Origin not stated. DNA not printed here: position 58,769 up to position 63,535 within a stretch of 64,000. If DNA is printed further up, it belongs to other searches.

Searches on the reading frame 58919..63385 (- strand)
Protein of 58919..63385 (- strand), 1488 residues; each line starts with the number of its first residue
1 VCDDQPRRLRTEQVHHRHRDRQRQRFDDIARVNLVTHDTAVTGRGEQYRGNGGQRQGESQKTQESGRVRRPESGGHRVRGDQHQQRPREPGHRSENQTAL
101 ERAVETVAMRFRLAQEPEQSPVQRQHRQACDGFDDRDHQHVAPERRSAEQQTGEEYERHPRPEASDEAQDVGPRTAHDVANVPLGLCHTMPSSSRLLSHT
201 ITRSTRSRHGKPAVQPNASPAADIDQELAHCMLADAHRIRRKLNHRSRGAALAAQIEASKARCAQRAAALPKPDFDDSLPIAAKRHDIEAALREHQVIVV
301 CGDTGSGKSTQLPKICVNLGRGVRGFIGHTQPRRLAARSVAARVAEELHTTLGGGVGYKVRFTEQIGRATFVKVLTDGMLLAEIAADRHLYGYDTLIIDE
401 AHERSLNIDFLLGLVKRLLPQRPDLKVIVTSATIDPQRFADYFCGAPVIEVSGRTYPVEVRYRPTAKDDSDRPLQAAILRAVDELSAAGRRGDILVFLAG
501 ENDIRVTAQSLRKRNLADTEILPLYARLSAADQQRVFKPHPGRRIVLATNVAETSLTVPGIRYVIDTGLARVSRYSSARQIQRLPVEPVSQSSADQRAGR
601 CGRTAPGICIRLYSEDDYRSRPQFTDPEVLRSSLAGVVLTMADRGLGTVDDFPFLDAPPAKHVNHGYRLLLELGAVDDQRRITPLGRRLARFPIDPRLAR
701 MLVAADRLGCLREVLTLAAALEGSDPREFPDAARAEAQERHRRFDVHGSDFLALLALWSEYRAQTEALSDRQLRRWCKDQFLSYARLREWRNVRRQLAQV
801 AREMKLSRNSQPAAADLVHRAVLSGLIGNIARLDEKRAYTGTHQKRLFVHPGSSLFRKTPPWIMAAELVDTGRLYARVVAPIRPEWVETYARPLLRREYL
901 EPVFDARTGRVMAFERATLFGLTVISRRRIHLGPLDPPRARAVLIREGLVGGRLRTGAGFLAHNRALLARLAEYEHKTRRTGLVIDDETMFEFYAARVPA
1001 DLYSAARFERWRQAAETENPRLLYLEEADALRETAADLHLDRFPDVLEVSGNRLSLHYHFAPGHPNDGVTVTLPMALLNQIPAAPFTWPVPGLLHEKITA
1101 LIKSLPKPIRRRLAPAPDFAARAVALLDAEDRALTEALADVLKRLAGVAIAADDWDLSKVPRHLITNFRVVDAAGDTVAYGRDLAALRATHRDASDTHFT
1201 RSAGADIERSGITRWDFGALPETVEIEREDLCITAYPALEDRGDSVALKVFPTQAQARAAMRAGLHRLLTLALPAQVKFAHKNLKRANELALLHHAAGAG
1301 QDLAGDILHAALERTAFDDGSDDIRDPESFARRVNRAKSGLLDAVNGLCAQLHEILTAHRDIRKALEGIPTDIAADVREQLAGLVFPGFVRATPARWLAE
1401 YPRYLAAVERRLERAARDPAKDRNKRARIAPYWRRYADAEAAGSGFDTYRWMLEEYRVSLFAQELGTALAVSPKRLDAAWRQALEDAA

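Call 79: search_protein_families(library=pfam, proteins=[window:58919-63385:-], max_evalue=0.001)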
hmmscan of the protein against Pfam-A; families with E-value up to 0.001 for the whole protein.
window:58919-63385:- (1488 aa): 7 families
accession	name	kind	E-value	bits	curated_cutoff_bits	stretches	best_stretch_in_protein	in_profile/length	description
PF11898.13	DUF3418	-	1.3e-199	665.1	25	1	908-1482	2-582/582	Domain of unknown function (DUF3418)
PF07717.22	OB_NTP_bind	-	5.1e-18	65.5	29.5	1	818-892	1-81/83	Oligonucleotide/oligosaccharide-binding (OB)-fold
PF00271.37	Helicase_C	-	1.3e-11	45.1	23.5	1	482-604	6-109/110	Helicase conserved C-terminal domain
PF21010.2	HA2_C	-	2.3e-10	41.3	21.3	1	695-754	1-77/77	Helicase associated domain (HA2), ratchet-like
PF04408.29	HA2_N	-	2.2e-07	31.2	21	1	668-694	3-29/29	Helicase associated domain (HA2), winged-helix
PF00270.35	DEAD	-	5.5e-06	26.7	26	1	288-435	8-161/167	DEAD/DEAH box helicase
PF13401.12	AAA_22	-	1.8e-05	25.5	27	0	294-405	4-97/130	AAA domain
